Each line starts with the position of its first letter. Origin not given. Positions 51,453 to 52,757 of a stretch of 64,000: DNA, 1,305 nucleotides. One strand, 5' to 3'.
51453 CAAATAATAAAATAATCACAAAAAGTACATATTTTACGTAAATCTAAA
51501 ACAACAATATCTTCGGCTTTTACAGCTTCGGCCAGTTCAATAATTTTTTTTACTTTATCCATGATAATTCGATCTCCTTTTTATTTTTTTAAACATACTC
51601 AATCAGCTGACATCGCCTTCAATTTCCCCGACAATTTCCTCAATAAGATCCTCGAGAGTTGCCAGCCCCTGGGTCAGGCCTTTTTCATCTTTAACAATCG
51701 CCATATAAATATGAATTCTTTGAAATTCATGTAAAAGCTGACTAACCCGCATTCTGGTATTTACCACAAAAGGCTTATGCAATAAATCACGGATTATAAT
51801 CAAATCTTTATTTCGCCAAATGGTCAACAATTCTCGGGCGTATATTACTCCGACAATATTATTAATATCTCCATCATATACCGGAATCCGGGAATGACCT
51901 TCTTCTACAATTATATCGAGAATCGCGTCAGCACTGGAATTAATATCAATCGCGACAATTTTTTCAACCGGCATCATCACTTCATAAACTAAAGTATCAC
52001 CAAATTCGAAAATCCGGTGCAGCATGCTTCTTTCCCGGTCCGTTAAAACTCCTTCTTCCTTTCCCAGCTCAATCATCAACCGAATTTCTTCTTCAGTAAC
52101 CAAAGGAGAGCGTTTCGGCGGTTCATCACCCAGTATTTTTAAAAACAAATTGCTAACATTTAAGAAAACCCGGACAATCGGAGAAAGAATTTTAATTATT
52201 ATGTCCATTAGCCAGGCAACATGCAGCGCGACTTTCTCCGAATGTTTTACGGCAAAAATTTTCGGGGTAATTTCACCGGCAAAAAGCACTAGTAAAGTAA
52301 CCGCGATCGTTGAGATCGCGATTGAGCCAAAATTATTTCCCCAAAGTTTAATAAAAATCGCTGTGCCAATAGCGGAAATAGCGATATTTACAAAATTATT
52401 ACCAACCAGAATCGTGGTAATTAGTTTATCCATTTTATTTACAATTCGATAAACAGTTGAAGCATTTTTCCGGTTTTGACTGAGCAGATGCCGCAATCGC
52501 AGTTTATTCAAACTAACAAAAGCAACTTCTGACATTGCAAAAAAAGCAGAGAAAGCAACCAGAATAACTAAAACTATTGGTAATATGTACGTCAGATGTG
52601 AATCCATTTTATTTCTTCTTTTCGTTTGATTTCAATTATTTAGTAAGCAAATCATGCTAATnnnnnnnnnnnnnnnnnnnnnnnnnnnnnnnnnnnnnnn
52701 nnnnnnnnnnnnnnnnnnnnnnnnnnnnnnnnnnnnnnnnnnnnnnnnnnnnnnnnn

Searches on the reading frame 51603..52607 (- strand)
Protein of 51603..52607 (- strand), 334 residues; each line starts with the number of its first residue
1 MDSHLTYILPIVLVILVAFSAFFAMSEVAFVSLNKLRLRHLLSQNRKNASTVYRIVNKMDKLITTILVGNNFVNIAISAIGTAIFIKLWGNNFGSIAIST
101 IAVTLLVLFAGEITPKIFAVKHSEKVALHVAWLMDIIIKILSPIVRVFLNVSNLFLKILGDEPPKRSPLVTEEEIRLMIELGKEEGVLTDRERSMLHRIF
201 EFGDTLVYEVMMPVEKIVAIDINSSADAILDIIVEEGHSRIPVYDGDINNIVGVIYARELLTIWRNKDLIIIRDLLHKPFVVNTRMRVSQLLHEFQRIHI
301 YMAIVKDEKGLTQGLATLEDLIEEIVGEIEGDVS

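Call 65: find_encoding_contigs(protein=window:51603-52607:-, flank=10000, max_places=10)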
Protein window:51603-52607:- (334 aa): 1 contig read that carries it; 1 place shown.
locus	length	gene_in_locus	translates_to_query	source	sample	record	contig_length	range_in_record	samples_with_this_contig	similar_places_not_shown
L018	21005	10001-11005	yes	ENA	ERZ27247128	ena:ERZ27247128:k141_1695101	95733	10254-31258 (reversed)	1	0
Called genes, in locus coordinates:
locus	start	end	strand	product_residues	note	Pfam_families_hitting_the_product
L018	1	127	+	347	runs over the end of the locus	PF11104:PilM_2, PF14450:FtsA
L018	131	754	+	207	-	-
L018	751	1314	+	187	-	PF04350:PilO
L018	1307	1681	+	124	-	-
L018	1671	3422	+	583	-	PF07660:STN (faint), PF03958:Secretin_N, PF00263:Secretin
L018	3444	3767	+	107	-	PF10105:DUF2344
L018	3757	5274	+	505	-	PF10150:RNase_E_G, PF20833:RNase_E_G_Thio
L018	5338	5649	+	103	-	PF00829:Ribosomal_L21p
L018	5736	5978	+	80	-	PF01016:Ribosomal_L27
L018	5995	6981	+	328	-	PF01018:GTP1_OBG, PF01926:MMR_HSR1, PF02421:FeoB_N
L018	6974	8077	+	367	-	PF00696:AA_kinase, PF01472:PUA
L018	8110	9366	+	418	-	PF00171:Aldedh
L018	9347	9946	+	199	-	PF01467:CTP_transf_like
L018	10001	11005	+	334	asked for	PF01595:CNNM, PF00571:CBS (weak)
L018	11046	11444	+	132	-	PF02410:RsfS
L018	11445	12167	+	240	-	PF13487:HD_5, PF01966:HD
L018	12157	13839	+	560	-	PF03485:Arg_tRNA_synt_N, PF00750:tRNA-synt_1d, PF05746:DALR_1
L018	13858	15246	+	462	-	PF01134:GIDA (faint), PF01262:AlaDh_PNT_C (faint), PF03486:HI0933_like (faint), PF07992:Pyr_redox_2, PF12831:FAD_oxidored (weak), PF13738:Pyr_redox_3, PF00070:Pyr_redox, PF02852:Pyr_redox_dim, +1 more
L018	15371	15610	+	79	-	PF00364:Biotin_lipoyl, PF25997:BSH_YhbJ (weak), PF25919:BSH_CusB (weak)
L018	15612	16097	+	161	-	PF13412:HTH_24, PF01037:AsnC_trans_reg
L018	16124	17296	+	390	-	PF00155:Aminotran_1_2, PF01041:DegT_DnrJ_EryC1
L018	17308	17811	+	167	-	PF00630:Filamin (faint)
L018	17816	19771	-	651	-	PF00270:DEAD, PF04851:ResIII, PF22527:DEXQc_Suv3 (weak), PF00271:Helicase_C (weak), PF08148:DSHCT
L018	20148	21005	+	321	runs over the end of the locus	PF03547:Mem_trans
